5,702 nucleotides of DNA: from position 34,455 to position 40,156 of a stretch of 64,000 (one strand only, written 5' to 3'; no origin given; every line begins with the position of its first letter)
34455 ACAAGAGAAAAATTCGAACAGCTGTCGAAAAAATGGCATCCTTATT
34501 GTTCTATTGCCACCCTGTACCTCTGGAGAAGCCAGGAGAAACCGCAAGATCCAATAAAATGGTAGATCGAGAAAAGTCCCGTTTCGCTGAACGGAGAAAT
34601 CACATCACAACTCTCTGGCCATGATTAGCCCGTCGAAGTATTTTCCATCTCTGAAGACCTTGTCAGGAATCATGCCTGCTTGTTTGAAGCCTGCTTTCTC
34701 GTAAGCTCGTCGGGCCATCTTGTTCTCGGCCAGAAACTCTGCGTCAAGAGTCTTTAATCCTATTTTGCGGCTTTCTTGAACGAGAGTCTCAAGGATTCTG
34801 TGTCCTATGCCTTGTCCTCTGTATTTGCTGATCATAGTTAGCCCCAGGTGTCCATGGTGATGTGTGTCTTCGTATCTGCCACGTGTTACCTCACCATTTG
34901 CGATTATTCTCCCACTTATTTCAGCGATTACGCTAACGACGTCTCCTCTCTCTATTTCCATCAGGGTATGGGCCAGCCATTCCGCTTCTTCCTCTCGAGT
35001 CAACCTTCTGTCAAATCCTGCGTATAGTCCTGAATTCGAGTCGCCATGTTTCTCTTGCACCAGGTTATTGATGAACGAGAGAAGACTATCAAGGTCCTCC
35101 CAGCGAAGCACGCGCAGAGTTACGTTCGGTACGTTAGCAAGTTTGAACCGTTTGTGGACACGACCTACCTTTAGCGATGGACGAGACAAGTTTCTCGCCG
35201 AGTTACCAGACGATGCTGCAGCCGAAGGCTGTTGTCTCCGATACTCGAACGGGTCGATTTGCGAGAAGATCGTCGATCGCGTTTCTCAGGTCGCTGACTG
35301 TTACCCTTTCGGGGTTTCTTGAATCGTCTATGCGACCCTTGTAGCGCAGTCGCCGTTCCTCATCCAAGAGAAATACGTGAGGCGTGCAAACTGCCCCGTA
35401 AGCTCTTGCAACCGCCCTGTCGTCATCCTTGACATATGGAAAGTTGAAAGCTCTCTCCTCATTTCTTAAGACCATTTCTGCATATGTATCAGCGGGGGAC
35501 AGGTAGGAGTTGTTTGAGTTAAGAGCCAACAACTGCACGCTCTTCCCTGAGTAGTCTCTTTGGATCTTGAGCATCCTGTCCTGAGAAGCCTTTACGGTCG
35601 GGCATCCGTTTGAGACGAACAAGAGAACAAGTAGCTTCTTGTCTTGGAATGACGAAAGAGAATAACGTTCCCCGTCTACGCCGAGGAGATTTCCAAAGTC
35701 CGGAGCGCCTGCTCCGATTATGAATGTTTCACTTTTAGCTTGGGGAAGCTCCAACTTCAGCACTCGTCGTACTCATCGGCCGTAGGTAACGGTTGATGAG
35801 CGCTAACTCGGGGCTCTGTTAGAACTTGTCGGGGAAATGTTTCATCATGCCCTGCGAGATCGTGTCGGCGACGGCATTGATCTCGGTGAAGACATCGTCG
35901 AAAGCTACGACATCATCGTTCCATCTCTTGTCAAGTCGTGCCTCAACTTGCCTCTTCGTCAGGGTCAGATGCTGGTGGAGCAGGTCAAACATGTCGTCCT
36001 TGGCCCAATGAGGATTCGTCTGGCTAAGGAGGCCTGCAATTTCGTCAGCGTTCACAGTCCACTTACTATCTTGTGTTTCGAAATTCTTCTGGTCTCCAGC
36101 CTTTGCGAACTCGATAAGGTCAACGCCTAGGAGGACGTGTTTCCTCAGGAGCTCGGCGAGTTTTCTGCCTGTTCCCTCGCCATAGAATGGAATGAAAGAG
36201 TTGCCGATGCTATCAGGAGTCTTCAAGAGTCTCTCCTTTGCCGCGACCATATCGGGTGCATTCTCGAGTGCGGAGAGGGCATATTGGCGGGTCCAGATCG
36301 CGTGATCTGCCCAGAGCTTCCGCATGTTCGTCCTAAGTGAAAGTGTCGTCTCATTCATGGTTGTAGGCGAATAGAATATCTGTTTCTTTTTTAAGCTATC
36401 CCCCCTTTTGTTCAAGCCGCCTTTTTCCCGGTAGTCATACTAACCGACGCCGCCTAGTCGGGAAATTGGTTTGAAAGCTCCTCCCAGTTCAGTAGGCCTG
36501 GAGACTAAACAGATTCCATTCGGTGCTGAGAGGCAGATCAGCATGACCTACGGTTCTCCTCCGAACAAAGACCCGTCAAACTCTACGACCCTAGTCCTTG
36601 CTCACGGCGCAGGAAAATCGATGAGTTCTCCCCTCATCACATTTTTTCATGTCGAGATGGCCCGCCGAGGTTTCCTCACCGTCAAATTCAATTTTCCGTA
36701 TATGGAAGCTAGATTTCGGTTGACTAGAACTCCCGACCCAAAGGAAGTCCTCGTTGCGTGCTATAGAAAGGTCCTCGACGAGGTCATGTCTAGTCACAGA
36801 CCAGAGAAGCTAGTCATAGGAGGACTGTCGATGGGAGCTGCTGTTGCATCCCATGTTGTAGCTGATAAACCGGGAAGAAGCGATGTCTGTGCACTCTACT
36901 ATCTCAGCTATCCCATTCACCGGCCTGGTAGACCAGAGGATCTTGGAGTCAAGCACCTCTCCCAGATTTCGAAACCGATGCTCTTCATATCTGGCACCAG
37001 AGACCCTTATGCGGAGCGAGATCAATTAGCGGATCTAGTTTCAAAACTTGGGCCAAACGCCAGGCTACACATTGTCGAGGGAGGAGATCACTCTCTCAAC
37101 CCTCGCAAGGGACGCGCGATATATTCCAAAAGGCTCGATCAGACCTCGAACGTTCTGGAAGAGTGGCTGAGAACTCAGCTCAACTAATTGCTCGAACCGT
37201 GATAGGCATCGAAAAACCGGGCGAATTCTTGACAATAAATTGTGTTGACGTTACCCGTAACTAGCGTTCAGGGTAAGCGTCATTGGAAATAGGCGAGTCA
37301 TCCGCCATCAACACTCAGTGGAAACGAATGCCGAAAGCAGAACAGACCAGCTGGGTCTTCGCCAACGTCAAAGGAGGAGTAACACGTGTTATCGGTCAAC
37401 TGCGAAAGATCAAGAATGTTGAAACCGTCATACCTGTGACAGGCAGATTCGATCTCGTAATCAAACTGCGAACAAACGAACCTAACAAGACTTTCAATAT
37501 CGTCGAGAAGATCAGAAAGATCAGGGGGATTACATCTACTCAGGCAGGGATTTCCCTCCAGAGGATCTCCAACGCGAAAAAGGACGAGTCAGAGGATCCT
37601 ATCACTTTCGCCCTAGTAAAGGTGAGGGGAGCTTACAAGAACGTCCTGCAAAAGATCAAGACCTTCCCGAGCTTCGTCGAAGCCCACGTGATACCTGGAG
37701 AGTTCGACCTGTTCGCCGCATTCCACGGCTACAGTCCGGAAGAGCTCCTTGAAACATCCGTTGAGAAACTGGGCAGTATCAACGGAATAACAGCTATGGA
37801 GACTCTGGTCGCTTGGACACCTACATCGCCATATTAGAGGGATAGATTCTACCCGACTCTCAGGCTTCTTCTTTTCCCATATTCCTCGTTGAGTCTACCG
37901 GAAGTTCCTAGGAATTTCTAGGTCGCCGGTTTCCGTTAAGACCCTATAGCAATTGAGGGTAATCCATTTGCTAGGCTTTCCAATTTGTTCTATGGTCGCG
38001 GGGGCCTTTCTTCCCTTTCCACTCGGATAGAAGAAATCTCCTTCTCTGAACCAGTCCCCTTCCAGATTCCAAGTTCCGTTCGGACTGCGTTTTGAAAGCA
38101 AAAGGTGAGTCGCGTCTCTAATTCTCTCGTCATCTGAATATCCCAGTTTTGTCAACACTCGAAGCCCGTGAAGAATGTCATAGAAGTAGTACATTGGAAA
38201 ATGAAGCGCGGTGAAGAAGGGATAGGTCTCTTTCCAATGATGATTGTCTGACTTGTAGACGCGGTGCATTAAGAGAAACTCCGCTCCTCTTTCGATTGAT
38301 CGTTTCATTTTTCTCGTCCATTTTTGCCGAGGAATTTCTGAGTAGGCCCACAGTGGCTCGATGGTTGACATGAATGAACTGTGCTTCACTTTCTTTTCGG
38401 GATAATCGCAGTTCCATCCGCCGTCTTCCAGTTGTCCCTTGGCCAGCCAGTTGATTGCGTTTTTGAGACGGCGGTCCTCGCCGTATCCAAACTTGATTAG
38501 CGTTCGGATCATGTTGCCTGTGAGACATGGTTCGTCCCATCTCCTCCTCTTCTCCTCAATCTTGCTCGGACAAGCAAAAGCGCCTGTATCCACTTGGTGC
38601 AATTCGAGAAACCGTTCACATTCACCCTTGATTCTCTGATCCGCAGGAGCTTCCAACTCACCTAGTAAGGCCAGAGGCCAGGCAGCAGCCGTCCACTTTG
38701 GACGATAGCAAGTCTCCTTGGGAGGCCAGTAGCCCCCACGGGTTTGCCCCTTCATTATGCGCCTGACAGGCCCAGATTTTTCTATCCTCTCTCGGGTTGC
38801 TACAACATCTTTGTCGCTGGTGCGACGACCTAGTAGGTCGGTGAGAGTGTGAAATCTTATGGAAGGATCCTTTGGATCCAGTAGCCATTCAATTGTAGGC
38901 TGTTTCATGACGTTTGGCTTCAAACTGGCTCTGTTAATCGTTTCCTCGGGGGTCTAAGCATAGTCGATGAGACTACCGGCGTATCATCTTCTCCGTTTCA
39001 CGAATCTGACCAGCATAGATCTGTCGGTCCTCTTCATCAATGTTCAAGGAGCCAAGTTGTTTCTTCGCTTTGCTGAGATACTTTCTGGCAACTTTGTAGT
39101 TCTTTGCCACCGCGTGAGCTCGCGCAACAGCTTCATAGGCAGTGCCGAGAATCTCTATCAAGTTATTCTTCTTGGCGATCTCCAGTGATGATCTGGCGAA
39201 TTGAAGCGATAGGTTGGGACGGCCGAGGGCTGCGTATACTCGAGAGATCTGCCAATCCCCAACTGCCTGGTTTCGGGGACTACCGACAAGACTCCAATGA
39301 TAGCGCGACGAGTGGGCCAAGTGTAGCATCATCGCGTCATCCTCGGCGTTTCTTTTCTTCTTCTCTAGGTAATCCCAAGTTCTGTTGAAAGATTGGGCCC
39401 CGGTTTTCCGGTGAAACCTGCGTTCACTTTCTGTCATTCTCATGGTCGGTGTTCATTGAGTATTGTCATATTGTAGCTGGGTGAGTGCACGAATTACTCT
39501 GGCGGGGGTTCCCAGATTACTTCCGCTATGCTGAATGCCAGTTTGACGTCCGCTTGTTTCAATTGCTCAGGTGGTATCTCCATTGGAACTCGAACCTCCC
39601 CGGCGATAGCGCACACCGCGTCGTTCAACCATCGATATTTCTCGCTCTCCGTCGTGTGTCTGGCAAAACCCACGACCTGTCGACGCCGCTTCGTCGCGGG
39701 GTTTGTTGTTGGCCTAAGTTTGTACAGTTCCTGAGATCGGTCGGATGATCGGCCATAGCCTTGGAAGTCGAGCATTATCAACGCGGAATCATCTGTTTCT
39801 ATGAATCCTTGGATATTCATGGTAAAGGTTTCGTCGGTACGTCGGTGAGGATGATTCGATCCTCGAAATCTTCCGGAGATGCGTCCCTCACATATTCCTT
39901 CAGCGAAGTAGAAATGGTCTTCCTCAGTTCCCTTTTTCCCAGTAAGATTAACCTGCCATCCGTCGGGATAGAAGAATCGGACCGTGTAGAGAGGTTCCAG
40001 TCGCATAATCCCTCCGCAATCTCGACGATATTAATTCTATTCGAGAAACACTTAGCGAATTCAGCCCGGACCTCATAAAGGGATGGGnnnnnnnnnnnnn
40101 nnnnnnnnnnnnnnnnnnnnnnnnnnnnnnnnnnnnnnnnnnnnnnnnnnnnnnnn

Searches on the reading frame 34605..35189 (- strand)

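Call 52: search_protein_families(library=pfam, proteins=[window:34605-35189:-], max_evalue=0.00001)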
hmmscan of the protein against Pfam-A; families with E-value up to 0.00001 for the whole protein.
window:34605-35189:- (194 aa): 4 families
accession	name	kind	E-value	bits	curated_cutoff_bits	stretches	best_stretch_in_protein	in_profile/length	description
PF00583.31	Acetyltransf_1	-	2.7e-11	44.2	20.7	1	71-168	20-116/116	Acetyltransferase (GNAT) family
PF13302.13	Acetyltransf_3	-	4.8e-10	40.7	25.4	1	23-169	2-138/138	Acetyltransferase (GNAT) domain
PF13508.13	Acetyltransf_7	-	2.2e-09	38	27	1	87-170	6-84/84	Acetyltransferase (GNAT) domain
PF13673.13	Acetyltransf_10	-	2.7e-08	34.3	23.6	1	78-172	25-111/128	Acetyltransferase (GNAT) domain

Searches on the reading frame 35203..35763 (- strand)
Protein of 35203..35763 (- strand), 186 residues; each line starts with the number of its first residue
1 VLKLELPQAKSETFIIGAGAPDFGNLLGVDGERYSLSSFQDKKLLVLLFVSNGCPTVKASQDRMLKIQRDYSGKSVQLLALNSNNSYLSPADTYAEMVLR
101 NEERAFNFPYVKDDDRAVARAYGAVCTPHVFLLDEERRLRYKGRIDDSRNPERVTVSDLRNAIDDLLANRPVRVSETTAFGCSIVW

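Call 52: search_protein_families(library=pfam, proteins=[window:35203-35763:-], max_evalue=0.00001)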
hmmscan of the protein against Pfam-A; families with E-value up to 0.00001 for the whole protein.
window:35203-35763:- (186 aa): 4 families
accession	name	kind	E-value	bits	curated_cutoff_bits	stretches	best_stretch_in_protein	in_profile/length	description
PF08534.16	Redoxin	-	4.7e-18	65.8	26.6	1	18-162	4-147/148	Redoxin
PF00578.27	AhpC-TSA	-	2.3e-15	57.1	26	1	16-141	1-123/124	AhpC/TSA family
PF13905.12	Thioredoxin_8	-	1.8e-06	28.7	27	1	43-137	2-92/94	Thioredoxin-like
PF13098.12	Thioredoxin_2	-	2.2e-06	28.4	27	1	40-145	3-95/104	Thioredoxin-like domain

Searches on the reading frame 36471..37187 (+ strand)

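Call 52: search_protein_families(library=pfam, proteins=[window:36471-37187:+], max_evalue=0.00001)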
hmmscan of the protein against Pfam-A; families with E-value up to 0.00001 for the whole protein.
window:36471-37187:+ (238 aa): 3 families
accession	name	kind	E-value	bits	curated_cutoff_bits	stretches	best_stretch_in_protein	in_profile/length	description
PF20408.4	Abhydrolase_11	-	5.8e-45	153.8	27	1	39-215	3-173/193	Alpha/beta hydrolase domain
PF12695.13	Abhydrolase_5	-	2.8e-09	37.4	27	1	103-208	47-141/164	Alpha/beta hydrolase family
PF12146.15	Hydrolase_4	-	5.6e-08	32.8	27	0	161-209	185-234/239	Serine aminopeptidase, S33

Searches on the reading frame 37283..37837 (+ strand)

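Call 52: search_protein_families(library=pfam, proteins=[window:37283-37837:+], max_evalue=0.00001)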
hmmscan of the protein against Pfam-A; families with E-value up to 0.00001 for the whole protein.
window:37283-37837:+ (184 aa): 1 family
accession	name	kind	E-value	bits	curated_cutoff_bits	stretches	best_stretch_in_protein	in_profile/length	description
PF01037.27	AsnC_trans_reg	-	3.5e-15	56.1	25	2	111-176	2-69/73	Lrp/AsnC ligand binding domain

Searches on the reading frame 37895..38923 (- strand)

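Call 52: search_protein_families(library=pfam, proteins=[window:37895-38923:-], max_evalue=0.00001)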
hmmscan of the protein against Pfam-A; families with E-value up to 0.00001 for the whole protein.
window:37895-38923:- (342 aa): 1 family
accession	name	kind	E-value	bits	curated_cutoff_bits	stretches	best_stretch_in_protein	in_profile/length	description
PF13243.12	SQHop_cyclase_C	-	4.7e-06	26.3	26.1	0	138-247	193-299/319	Squalene-hopene cyclase C-terminal domain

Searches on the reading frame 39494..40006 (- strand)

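Call 52: search_protein_families(library=pfam, proteins=[window:39494-40006:-], max_evalue=0.00001)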
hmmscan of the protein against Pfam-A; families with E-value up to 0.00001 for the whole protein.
window:39494-40006:- (170 aa): 1 family
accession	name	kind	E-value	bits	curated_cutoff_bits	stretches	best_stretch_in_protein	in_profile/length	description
PF11578.13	DUF3237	-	7.4e-09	35.9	24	1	2-136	2-135/149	Protein of unknown function (DUF3237)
